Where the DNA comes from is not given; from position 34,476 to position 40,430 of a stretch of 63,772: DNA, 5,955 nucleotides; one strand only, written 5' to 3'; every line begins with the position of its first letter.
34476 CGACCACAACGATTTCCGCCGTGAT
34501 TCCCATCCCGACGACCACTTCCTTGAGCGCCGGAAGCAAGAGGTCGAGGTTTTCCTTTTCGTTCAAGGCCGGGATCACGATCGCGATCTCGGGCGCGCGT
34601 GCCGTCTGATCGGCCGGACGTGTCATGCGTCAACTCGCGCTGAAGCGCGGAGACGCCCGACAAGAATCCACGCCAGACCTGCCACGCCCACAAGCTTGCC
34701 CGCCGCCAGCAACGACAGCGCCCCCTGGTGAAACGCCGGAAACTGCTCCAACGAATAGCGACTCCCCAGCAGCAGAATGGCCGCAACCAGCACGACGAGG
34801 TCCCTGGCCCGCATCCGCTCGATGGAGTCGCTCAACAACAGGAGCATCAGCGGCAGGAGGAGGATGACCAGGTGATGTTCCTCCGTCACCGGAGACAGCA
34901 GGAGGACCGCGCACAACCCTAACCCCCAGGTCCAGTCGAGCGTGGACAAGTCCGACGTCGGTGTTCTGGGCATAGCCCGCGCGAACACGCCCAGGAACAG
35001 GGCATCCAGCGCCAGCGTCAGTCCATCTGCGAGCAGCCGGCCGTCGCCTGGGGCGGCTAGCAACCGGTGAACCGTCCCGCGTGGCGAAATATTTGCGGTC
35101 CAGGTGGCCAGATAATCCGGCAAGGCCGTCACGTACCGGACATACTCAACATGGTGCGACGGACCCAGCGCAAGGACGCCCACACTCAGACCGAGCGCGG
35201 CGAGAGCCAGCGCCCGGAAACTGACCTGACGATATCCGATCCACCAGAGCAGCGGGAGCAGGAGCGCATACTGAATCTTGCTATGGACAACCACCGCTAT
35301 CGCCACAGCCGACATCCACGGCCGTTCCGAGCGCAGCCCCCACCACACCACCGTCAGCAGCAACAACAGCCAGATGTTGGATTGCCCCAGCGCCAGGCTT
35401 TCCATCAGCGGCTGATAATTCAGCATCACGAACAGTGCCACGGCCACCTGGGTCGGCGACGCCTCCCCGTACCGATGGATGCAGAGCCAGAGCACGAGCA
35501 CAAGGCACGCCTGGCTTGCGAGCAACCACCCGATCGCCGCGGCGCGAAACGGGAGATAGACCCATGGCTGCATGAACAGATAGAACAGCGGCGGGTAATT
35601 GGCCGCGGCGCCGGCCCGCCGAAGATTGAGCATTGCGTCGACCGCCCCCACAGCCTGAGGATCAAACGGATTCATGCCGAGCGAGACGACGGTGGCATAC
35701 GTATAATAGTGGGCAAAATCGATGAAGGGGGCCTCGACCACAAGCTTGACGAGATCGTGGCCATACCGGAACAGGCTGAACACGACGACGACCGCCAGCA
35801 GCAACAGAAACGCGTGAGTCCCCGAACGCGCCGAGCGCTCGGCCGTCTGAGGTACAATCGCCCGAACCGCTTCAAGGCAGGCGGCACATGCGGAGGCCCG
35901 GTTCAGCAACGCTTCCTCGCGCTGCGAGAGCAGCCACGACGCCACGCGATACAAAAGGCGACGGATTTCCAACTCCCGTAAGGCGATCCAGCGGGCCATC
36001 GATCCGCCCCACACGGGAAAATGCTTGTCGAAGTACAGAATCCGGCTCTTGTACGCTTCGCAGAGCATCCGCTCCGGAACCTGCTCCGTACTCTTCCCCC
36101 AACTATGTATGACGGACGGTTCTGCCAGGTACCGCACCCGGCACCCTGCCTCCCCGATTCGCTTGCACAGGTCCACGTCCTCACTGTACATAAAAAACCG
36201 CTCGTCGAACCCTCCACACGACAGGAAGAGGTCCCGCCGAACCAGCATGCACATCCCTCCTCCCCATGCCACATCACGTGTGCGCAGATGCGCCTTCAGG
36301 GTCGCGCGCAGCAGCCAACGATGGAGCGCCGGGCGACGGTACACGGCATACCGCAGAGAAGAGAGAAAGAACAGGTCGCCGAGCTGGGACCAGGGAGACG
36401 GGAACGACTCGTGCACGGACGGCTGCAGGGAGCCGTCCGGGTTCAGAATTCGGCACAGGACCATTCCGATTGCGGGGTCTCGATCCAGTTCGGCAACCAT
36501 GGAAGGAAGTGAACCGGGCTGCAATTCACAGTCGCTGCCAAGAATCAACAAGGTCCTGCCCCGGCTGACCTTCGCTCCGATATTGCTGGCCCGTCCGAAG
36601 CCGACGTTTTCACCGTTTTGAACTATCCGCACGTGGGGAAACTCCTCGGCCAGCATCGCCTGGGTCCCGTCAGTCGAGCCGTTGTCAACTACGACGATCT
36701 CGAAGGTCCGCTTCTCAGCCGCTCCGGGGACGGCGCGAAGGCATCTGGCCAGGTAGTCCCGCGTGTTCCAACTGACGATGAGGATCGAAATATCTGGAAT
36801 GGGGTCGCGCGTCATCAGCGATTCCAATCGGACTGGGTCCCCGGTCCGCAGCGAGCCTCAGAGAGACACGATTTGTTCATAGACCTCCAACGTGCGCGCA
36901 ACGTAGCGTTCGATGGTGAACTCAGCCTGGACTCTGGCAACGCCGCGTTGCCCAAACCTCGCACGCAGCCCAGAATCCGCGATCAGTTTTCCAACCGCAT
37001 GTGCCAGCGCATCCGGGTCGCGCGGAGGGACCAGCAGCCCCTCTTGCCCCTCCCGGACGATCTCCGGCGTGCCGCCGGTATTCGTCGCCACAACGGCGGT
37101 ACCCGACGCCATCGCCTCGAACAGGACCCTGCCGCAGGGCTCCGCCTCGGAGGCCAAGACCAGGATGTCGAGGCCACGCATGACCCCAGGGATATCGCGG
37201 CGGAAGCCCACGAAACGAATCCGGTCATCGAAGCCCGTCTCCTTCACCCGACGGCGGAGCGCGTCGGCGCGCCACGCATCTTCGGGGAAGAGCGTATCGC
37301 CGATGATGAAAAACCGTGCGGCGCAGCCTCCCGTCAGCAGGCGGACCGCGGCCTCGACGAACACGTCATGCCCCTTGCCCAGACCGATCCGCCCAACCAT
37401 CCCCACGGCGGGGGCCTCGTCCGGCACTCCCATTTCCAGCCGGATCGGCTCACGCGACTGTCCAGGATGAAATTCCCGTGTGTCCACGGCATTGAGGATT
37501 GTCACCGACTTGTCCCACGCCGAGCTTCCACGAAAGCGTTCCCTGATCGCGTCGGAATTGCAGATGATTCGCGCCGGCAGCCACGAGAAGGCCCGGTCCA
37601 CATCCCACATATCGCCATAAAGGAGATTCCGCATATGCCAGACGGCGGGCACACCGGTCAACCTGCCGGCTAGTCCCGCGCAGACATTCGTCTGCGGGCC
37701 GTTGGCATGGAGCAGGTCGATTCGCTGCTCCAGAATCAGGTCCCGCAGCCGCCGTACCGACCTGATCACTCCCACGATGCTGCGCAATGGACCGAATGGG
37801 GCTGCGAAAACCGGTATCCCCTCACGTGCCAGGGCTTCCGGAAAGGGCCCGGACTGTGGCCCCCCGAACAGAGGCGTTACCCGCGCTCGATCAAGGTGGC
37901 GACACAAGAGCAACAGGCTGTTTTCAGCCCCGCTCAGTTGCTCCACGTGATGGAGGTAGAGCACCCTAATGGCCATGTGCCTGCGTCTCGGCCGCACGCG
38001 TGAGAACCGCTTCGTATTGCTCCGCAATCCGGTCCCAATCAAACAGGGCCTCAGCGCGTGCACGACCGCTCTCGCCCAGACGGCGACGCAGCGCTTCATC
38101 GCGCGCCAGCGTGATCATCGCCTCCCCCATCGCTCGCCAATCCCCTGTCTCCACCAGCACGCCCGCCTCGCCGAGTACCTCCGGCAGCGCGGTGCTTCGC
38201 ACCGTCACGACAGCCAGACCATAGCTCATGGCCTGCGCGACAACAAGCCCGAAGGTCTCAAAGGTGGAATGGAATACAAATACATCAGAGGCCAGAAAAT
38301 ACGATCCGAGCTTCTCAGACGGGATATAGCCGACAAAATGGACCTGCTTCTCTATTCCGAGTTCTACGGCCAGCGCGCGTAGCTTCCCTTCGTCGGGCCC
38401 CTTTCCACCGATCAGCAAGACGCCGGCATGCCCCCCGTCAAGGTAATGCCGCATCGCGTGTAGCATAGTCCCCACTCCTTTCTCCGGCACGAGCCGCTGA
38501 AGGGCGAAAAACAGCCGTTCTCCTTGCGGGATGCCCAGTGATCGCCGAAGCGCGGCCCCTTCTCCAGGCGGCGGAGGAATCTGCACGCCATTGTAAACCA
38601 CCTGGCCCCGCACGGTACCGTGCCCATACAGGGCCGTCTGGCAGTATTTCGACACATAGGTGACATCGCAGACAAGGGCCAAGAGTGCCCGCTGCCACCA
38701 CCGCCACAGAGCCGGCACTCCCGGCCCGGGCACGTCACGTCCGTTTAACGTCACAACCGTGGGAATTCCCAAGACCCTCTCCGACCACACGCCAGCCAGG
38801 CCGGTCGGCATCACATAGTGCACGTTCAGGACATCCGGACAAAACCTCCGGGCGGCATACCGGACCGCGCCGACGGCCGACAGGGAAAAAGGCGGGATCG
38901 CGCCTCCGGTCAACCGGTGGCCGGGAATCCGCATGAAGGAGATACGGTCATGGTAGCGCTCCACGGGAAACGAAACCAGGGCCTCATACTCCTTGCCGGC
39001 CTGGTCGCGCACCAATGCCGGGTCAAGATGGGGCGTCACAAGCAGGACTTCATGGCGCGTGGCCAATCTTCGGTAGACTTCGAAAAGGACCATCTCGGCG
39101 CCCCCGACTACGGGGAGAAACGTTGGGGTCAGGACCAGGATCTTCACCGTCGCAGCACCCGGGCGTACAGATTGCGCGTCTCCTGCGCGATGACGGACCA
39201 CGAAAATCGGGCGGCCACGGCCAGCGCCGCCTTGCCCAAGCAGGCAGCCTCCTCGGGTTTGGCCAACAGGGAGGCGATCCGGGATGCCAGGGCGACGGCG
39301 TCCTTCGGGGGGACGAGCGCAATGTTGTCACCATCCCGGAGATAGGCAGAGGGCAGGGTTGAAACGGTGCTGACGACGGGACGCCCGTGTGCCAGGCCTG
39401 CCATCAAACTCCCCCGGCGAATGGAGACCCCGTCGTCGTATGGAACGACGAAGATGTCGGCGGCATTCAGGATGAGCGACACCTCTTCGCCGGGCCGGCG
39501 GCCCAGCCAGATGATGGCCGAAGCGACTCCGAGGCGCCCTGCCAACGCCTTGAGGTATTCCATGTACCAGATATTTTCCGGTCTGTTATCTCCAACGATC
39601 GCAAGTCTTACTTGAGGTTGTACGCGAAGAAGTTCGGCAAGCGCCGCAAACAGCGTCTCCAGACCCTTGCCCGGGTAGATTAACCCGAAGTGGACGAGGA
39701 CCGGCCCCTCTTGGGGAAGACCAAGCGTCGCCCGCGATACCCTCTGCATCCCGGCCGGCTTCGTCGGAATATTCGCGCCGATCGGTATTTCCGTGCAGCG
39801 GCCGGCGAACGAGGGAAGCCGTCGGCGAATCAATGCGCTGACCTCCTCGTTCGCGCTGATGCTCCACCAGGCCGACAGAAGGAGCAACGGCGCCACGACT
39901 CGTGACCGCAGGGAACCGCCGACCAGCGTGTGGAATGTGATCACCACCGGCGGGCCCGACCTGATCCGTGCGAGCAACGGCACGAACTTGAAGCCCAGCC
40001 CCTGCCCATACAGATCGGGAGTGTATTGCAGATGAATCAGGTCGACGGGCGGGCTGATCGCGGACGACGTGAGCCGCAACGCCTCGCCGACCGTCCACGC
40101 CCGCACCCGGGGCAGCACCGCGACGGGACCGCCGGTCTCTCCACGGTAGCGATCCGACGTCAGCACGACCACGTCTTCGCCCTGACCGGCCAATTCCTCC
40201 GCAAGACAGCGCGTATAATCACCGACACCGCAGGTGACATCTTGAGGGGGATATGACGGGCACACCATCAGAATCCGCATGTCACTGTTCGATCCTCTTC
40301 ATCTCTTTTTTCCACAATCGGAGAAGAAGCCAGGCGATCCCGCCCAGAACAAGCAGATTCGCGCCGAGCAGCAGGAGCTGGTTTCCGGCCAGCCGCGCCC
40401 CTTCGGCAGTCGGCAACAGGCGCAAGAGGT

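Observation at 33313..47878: Candidate new system: lipid-donor-based periplasmic decoration and methylation module embedded in a Wzy-type locus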

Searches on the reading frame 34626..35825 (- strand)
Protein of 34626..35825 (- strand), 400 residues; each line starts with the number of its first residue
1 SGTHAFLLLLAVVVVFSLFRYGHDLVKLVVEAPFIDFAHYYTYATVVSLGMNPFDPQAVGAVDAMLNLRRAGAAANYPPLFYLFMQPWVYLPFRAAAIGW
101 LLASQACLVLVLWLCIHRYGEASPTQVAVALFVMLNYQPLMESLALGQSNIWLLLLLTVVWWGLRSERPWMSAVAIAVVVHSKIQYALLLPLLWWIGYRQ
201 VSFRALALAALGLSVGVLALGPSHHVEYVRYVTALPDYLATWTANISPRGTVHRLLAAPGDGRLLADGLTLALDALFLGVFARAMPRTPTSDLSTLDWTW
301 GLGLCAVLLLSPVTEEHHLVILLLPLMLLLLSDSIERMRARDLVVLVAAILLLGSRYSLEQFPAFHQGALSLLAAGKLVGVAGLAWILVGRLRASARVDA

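Call 66: search_solved_structures(query=A4, max_evalue=0.01, show_alignments=1)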
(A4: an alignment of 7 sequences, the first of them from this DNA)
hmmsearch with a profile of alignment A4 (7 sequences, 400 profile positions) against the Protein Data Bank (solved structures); distinct sequences matched with E-value up to 0.01: 1.
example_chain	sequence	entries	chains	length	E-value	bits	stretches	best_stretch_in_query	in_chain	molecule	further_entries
9dm5_A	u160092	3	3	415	9.7e-14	54.4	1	74-341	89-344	Mannosyltransferase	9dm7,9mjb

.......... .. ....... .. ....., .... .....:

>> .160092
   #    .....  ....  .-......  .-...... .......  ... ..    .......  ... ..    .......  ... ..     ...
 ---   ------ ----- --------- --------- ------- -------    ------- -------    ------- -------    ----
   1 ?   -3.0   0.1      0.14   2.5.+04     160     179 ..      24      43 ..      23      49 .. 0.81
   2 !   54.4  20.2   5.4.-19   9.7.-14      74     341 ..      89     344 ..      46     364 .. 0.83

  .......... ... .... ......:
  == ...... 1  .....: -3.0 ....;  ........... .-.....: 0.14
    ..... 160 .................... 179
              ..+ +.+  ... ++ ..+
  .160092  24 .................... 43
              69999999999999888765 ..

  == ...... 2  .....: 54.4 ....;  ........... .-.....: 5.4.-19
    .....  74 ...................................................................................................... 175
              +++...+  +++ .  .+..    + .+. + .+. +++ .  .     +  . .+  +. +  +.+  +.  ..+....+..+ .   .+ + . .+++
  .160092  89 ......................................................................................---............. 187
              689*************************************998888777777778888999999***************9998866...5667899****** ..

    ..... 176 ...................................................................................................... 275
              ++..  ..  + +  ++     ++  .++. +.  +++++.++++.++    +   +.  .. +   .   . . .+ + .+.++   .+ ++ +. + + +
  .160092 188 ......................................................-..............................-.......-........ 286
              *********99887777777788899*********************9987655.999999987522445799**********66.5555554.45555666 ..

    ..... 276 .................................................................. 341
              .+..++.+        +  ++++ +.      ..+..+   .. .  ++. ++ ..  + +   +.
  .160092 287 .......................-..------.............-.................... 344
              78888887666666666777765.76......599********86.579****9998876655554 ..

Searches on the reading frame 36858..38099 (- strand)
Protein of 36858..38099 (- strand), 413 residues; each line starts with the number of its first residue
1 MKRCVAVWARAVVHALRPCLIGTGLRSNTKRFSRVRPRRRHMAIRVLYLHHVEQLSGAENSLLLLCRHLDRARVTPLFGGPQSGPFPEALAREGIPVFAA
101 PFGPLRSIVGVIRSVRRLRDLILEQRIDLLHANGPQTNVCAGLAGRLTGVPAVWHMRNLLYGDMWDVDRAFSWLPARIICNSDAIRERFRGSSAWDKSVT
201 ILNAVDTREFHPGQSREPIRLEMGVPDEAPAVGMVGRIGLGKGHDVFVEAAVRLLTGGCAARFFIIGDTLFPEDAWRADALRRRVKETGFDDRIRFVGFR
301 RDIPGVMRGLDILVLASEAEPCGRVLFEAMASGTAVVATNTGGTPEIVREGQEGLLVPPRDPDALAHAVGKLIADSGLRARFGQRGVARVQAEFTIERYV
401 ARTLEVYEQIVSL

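Call 3: search_protein_families(library=pfam, proteins=[window:36858-38099:-], max_evalue=0.01)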
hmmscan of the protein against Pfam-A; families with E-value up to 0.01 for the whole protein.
window:36858-38099:- (413 aa): 6 families
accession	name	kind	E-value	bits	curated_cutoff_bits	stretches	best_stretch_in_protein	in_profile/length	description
PF13692.12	Glyco_trans_1_4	-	1.4e-33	116.6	27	1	230-375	2-142/142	Glycosyl transferases group 1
PF00534.26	Glycos_transf_1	-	7.8e-33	113.9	26.4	1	218-386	4-169/172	Glycosyl transferases group 1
PF13439.12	Glyco_transf_4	-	1.1e-17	65.1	28.5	1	56-208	2-169/170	Glycosyltransferase Family 4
PF13579.12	Glyco_trans_4_4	-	2.5e-14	54.3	29.7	1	57-185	2-131/158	Glycosyl transferase 4-like domain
PF13524.12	Glyco_trans_1_2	-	9e-10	39.1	25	1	302-404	39-143/144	Glycosyl transferase-like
PF20706.3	GT4-conflict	-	0.0051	16.3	26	1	209-351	176-323/385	Family 4 Glycosyltransferase in conflict systems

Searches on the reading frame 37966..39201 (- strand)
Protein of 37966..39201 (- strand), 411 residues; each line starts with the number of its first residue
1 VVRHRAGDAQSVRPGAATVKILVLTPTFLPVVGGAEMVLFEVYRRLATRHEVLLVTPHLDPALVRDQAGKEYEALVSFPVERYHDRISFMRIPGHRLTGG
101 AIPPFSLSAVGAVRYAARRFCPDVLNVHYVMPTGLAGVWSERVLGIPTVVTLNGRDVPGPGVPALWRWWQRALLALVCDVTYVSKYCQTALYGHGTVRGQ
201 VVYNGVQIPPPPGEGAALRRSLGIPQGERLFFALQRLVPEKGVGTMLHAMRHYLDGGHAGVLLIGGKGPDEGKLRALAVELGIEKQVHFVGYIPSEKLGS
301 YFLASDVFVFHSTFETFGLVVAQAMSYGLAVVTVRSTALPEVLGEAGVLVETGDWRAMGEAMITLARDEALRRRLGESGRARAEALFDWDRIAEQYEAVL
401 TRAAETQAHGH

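Call 3: search_protein_families(library=pfam, proteins=[window:37966-39201:-], max_evalue=0.01)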
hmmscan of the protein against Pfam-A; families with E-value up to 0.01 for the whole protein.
window:37966-39201:- (411 aa): 6 families
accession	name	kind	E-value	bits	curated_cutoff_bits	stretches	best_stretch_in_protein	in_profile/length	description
PF00534.26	Glycos_transf_1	-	1.5e-33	116.2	26.4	1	218-381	5-171/172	Glycosyl transferases group 1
PF13692.12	Glyco_trans_1_4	-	9.2e-26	91.2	27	1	232-368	5-142/142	Glycosyl transferases group 1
PF13439.12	Glyco_transf_4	-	2.7e-17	63.7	28.5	1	32-206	1-166/170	Glycosyltransferase Family 4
PF13579.12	Glyco_trans_4_4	-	1.2e-12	48.9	29.7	1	33-204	1-157/158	Glycosyl transferase 4-like domain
PF13524.12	Glyco_trans_1_2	-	1.1e-05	25.8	25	1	286-397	28-143/144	Glycosyl transferase-like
PF20706.3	GT4-conflict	-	0.00049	19.6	26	1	226-358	195-328/385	Family 4 Glycosyltransferase in conflict systems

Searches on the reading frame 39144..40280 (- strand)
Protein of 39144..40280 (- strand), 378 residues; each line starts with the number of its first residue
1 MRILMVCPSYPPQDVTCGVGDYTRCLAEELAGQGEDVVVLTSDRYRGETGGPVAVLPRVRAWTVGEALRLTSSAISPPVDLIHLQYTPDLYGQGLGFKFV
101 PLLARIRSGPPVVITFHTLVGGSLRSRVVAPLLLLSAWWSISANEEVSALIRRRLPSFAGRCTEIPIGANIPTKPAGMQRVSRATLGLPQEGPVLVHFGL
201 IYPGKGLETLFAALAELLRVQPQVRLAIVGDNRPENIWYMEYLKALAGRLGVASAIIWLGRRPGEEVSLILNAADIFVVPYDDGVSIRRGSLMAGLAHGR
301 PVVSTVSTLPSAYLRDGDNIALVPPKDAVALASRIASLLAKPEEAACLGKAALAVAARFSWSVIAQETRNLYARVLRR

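Call 3: search_protein_families(library=pfam, proteins=[window:39144-40280:-], max_evalue=0.01)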
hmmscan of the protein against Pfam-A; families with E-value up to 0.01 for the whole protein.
window:39144-40280:- (378 aa): 6 families
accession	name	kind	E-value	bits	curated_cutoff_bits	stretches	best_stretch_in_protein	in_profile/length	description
PF13692.12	Glyco_trans_1_4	-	1.7e-21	77.4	27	1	193-340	2-141/142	Glycosyl transferases group 1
PF00534.26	Glycos_transf_1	-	5e-19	68.9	26.4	1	182-352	5-169/172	Glycosyl transferases group 1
PF13579.12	Glyco_trans_4_4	-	5.6e-10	40.2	29.7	1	18-133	2-117/158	Glycosyl transferase 4-like domain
PF13439.12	Glyco_transf_4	-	9.1e-09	36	28.5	1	18-143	3-140/170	Glycosyltransferase Family 4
PF13524.12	Glyco_trans_1_2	-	0.0004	20.8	25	1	214-367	9-141/144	Glycosyl transferase-like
PF08323.17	Glyco_transf_5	-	0.0024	18.1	22.7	1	2-42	1-41/239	Starch synthase catalytic domain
